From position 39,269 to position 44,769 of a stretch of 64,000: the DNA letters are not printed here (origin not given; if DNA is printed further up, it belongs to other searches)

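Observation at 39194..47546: Tandem triplet of paralogous large secreted proteins of an unrecognised family, directly downstream of the flagellin gene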

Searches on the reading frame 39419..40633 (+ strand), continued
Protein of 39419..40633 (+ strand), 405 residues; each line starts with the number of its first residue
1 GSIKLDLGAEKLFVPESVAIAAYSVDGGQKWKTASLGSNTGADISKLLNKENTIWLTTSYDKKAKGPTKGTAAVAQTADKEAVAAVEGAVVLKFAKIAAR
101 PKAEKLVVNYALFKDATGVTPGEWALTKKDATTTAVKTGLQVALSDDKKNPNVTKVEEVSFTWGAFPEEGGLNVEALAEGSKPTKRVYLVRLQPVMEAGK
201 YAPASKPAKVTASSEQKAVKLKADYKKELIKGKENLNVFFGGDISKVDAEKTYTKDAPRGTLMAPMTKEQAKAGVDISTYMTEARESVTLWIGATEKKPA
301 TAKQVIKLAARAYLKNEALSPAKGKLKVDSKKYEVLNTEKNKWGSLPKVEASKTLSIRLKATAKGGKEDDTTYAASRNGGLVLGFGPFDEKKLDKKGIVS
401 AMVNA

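Call 93: find_encoding_contigs(protein=P0030, flank=8000, max_places=1)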
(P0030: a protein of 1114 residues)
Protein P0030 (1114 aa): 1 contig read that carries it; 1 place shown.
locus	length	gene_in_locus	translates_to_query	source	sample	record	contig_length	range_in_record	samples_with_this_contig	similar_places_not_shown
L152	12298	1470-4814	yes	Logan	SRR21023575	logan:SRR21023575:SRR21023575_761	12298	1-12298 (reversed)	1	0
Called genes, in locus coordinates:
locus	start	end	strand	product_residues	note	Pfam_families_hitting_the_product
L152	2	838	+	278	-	?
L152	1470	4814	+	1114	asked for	-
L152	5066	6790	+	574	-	PF02465:FliD_N, PF07195:FliD_C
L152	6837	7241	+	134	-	PF02561:FliS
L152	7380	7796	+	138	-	PF05400:FliT (weak)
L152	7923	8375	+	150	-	PF03885:DUF327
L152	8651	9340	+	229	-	PF01182:Glucosamine_iso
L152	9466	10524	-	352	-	-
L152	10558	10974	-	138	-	PF05105:Phage_holin_4_1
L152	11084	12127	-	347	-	PF01510:Amidase_2 (weak), PF01471:PG_binding_1, PF09374:PG_binding_3 (faint), PF01471:PG_binding_1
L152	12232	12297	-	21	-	?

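Call 94: find_encoding_contigs(protein=P0054, flank=8000, max_places=1)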
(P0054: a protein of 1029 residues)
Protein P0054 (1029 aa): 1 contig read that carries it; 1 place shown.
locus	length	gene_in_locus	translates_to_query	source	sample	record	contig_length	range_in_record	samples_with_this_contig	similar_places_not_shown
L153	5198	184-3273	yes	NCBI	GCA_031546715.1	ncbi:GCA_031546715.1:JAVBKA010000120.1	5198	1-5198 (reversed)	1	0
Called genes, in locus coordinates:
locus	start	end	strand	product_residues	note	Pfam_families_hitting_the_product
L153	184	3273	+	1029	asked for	-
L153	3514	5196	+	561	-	?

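Call 95: find_encoding_contigs(protein=P0063, flank=8000, max_places=1)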
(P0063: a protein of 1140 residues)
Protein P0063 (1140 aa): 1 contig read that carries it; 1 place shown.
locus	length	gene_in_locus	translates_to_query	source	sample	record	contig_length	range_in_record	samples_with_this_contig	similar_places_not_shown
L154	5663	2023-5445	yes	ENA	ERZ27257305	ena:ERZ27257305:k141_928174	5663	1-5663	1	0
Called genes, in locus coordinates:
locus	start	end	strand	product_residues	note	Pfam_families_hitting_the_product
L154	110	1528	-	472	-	PF00395:SLH (weak)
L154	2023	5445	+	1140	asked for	-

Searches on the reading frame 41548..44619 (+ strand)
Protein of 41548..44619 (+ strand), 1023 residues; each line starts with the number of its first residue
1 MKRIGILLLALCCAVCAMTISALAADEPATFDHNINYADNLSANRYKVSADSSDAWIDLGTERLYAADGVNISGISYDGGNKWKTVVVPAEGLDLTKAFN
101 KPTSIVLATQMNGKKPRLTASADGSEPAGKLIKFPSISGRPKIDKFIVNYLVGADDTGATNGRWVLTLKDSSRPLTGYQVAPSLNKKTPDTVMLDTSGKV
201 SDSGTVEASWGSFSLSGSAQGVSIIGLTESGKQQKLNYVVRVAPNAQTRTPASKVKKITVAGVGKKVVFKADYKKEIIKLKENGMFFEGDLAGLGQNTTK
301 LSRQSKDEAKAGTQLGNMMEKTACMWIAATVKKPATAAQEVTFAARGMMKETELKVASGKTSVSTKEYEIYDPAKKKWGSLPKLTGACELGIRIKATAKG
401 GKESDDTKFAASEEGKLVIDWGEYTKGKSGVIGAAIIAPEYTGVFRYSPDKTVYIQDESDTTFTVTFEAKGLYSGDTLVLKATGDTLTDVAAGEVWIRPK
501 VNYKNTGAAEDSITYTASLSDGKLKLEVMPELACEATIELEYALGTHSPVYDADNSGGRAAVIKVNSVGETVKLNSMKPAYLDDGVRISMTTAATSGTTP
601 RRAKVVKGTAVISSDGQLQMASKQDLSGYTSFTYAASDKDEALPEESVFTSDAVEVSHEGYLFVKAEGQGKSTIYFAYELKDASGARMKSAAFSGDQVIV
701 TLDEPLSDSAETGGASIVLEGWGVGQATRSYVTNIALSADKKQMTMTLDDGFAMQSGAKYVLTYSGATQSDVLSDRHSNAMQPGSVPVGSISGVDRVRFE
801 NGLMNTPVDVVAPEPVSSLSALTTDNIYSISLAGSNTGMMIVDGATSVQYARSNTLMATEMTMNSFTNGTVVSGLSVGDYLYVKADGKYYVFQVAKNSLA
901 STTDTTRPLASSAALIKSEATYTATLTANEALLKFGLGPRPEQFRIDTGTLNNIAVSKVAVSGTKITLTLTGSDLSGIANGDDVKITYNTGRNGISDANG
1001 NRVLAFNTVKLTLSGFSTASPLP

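Call 3: search_protein_families(library=pfam, proteins=[window:41548-44619:+], max_evalue=1)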
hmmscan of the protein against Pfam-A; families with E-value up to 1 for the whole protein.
window:41548-44619:+ (1023 aa): 4 families
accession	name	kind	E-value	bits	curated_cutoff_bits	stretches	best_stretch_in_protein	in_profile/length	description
PF13753.12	SWM_repeat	-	1.3e-06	28.9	27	1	904-990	2-83/86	Putative flagellar system-associated repeat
PF17892.7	Cadherin_5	-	0.0047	17.2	26.5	1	606-640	51-85/98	Cadherin-like domain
PF20623.4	Sgo0707_N2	-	0.0095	15.8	27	1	946-1001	62-117/141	Sgo0707 N2 domain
PF17963.7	Big_9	-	0.055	14.8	23.6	1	595-642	42-80/89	Bacterial Ig domain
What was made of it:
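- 44257..44517 (+): Single SWM_repeat (generic Ig-like repeat) in the W2 tail, aa 904-990. PF13753, 28.9 bits against a cut-off of 27 (call 3).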

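Call 4: search_protein_families(library=ncbifam, proteins=[window:41548-44619:+], max_evalue=1)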
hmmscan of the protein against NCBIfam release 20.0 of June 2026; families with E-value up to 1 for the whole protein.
window:41548-44619:+ (1023 aa): 1 family
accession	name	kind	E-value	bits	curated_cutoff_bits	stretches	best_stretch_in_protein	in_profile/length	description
NF012211.1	tand_rpt_95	domain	0.0021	18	90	1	606-648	38-80/98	tandem-95 repeat protein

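Call 69: search_solved_structures(query=window:41548-44619:+, max_evalue=1)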
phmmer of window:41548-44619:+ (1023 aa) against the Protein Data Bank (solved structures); distinct sequences matched with E-value up to 1: 1.
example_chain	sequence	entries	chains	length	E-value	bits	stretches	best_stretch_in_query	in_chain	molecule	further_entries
3pfo_A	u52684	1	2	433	0.16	13.3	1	425-505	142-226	putative acetylornithine deacetylase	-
